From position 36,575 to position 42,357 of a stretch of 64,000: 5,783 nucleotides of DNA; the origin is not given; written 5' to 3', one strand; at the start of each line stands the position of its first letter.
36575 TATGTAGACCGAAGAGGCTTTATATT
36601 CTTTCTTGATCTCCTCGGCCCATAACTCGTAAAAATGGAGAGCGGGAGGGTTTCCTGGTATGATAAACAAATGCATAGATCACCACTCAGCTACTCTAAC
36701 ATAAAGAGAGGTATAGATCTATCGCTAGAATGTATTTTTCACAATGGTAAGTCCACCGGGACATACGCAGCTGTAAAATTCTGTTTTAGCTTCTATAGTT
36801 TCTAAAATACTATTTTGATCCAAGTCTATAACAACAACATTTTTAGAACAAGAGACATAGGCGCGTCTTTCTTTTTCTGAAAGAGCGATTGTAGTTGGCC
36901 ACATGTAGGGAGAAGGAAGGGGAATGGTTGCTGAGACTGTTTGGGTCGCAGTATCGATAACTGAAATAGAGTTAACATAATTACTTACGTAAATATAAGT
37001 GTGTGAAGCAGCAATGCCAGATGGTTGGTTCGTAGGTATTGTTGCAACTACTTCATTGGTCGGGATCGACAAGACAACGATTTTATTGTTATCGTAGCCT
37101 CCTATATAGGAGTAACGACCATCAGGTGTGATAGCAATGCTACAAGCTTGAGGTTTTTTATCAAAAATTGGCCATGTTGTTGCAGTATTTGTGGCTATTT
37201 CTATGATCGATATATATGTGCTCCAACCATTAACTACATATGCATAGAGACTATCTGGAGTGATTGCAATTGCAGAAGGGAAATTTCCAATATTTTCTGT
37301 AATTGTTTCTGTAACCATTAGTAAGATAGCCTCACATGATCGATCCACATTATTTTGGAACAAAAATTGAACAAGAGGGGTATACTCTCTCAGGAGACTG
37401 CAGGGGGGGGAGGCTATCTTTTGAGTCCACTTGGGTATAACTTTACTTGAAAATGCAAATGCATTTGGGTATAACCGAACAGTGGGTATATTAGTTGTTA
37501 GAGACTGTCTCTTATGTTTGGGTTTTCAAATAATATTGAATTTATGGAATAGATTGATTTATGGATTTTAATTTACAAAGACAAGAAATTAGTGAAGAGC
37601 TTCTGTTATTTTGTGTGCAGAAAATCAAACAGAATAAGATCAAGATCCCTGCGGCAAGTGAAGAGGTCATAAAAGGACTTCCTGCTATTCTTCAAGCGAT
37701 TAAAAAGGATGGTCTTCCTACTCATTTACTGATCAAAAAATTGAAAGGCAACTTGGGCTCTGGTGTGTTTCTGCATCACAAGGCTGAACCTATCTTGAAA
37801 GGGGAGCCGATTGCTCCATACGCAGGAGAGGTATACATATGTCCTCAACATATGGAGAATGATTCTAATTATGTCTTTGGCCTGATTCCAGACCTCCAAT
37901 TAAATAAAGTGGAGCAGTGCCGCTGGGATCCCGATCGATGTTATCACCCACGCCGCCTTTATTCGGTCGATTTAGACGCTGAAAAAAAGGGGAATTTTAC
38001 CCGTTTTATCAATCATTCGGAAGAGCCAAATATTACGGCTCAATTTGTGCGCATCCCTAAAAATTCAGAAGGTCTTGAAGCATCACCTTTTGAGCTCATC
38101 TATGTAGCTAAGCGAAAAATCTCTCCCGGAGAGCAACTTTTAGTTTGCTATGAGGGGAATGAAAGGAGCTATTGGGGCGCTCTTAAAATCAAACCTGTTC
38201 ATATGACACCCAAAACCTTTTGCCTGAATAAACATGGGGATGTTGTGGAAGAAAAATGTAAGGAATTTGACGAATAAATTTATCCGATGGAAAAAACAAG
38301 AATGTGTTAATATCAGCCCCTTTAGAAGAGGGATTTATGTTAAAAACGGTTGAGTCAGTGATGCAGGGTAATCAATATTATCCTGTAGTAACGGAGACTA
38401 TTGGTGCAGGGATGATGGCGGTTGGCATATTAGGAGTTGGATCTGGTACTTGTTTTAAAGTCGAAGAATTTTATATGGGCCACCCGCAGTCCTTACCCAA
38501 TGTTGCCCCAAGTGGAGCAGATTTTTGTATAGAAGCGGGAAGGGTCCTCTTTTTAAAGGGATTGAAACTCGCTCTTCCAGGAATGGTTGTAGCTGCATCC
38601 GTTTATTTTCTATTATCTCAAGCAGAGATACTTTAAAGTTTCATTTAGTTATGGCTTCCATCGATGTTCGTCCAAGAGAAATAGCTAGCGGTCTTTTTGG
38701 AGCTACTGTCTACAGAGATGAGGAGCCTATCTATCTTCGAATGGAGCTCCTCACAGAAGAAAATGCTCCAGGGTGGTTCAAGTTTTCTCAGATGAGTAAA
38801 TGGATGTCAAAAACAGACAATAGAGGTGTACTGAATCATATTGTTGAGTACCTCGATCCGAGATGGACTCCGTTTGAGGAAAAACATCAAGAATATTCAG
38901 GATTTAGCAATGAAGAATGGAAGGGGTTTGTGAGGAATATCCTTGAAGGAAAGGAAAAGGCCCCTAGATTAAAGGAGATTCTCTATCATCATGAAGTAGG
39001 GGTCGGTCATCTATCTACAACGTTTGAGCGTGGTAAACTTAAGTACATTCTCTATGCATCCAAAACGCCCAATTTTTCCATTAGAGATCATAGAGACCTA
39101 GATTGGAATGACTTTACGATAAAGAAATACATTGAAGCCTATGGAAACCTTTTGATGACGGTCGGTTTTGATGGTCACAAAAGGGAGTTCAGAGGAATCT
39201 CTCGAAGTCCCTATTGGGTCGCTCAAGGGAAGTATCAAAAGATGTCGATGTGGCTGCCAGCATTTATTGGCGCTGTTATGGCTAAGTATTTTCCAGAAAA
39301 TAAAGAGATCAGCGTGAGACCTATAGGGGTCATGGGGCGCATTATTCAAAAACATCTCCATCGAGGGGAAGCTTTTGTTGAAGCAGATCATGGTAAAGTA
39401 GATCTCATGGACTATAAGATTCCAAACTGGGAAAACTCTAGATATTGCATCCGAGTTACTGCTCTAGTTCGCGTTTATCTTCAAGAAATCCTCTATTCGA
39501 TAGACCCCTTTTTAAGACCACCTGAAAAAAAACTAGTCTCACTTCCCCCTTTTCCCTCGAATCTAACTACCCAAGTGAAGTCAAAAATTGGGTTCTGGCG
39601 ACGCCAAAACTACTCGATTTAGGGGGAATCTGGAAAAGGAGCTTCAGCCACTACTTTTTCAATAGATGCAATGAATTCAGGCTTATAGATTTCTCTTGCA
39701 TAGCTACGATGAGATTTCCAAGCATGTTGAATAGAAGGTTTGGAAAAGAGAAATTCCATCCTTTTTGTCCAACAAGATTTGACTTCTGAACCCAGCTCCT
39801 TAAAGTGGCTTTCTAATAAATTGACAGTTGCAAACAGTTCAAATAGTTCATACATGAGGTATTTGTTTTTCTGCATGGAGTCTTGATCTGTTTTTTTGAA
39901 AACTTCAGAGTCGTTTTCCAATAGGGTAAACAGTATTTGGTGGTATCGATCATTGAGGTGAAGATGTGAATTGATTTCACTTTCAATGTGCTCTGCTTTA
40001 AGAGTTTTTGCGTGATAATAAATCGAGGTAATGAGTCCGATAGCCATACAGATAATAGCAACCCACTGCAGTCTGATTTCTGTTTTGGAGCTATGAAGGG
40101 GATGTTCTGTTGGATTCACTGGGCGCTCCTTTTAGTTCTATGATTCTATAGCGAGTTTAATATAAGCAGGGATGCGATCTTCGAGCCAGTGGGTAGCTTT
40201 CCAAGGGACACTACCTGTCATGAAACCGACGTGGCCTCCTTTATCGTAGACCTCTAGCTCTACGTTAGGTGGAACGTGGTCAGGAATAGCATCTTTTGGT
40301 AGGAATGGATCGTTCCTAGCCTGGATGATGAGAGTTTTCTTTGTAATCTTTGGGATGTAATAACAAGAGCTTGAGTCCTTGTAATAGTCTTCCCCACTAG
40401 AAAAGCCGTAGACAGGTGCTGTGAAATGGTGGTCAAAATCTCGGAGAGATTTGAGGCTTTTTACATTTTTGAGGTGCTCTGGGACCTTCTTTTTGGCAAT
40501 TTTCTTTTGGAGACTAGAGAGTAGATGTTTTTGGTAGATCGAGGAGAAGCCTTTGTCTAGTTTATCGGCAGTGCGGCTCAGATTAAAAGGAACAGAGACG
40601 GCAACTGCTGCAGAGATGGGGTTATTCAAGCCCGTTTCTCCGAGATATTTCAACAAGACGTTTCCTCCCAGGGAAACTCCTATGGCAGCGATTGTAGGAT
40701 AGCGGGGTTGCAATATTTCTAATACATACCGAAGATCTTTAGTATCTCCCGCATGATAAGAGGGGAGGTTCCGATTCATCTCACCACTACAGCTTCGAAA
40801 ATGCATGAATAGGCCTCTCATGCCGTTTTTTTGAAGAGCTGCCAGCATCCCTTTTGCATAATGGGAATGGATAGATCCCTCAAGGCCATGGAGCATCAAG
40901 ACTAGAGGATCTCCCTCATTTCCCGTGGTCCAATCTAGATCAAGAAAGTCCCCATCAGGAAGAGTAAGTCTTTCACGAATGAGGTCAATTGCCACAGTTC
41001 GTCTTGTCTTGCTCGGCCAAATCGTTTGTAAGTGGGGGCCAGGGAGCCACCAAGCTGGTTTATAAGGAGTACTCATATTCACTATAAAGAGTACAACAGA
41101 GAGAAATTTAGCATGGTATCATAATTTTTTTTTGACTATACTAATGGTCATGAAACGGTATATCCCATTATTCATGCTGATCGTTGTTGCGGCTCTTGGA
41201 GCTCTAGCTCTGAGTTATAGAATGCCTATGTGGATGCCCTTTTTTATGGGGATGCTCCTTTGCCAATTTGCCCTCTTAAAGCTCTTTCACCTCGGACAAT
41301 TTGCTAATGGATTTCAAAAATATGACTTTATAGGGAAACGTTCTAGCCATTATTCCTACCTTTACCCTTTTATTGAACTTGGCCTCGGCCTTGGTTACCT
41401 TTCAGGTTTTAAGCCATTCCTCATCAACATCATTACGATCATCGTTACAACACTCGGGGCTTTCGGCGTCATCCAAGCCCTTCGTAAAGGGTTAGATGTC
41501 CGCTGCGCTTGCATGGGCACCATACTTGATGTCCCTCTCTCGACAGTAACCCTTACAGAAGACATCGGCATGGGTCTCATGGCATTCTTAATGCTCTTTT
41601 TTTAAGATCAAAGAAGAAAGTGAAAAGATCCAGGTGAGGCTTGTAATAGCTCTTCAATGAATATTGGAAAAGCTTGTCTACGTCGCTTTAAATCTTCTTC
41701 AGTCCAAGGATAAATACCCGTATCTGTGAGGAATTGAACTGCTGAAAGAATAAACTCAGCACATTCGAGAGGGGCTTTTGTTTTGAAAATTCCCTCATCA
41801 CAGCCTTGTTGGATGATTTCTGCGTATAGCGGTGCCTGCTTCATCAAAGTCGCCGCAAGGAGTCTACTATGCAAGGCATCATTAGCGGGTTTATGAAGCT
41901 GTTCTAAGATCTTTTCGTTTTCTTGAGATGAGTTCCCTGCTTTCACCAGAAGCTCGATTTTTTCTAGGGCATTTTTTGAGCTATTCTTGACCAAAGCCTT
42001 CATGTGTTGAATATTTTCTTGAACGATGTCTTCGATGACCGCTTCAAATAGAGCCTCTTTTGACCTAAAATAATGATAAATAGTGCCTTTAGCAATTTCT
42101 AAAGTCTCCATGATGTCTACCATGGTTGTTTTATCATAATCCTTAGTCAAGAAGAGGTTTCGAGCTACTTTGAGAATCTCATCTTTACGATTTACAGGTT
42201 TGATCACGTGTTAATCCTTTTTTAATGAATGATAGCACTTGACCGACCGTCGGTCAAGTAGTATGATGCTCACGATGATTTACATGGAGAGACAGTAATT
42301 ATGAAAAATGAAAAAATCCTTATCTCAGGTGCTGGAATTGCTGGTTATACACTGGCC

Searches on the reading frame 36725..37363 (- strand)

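Call 79: search_protein_families(library=pfam, proteins=[window:36725-37363:-], max_evalue=0.001)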
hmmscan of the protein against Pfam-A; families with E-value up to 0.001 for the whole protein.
window:36725-37363:- (212 aa): 4 families
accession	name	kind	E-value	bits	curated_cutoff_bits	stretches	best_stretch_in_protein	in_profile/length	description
PF10282.15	Lactonase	-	2.2e-07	30.9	21.7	0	32-107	196-281/344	Lactonase, 7-bladed beta-propeller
PF13570.13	Beta-prop_ACSF4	-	0.00016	21.7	133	1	43-201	23-182/329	Beta-alanine-activating enzyme, beta-propeller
PF25174.1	Beta-prop_THOC3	-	0.00081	18.9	305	0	72-115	215-257/272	THOC3 beta-propeller domain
PF16819.11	DUF5074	-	0.00094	18.8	27.2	0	92-148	116-180/353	Domain of unknown function (DUF5074)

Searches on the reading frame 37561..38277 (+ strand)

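Call 79: search_protein_families(library=pfam, proteins=[window:37561-38277:+], max_evalue=0.001)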
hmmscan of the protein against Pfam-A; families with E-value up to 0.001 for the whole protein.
window:37561-38277:+ (238 aa): 2 families
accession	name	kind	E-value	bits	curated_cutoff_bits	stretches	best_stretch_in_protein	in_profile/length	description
PF00856.33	SET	-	4.6e-15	56.4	22.4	1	76-197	8-104/105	SET domain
PF21549.2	PRDM2_PR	-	0.00028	21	27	0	68-200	14-115/123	PR domain zinc finger protein 2, PR domain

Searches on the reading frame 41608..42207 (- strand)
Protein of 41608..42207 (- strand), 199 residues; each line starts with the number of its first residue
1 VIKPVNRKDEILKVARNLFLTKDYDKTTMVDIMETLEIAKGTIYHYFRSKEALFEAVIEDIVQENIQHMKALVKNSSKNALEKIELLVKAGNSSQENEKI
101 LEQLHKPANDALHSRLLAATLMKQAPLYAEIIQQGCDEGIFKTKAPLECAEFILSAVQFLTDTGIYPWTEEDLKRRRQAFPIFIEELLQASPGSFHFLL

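Call 51: search_protein_families(library=pfam, alignment_id=A8, max_evalue=0.00001)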
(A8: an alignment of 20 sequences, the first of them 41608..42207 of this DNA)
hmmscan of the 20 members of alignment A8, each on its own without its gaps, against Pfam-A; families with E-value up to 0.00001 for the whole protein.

A. member 1, window:41608-42207:- (199 aa): 2 families
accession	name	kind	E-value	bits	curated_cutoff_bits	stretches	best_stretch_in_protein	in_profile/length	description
PF21303.2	TetR_C_39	-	4.6e-20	72.4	27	1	97-180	6-89/92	Tetracyclin repressor-like, C-terminal domain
PF00440.29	TetR_N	-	6.1e-17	61.6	24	1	11-57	1-47/47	Bacterial regulatory proteins, tetR family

B. families by the number of members that match (of 20 scanned): 18 families
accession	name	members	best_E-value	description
PF01494.25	FAD_binding_3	2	5.6e-21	FAD binding domain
PF13673.13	Acetyltransf_10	2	6.5e-18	Acetyltransferase (GNAT) domain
PF00583.31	Acetyltransf_1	2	2e-11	Acetyltransferase (GNAT) family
PF13508.13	Acetyltransf_7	2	5.4e-09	Acetyltransferase (GNAT) domain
PF00133.28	tRNA-synt_1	1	1.8e-140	tRNA synthetases class I (I, L, M and V)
PF00248.27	Aldo_ket_red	1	3.2e-64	Aldo/keto reductase family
PF19302.4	DUF5915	1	2.3e-57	Domain of unknown function (DUF5915)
PF04342.18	DMT_6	1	4.3e-46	Putative member of DMT superfamily (DUF486)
PF07690.21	MFS_1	1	1.4e-42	Major Facilitator Superfamily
PF24683.1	CT021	1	4.9e-33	CT021 protein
PF10502.14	Peptidase_S26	1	8.1e-32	Signal peptidase, peptidase S26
PF08264.19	Anticodon_1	1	6.8e-30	Anticodon-binding domain of tRNA ligase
PF21303.2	TetR_C_39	1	4.6e-20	Tetracyclin repressor-like, C-terminal domain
PF00440.29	TetR_N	1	6.1e-17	Bacterial regulatory proteins, tetR family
PF09334.17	tRNA-synt_1g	1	2e-14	tRNA synthetases class I (M)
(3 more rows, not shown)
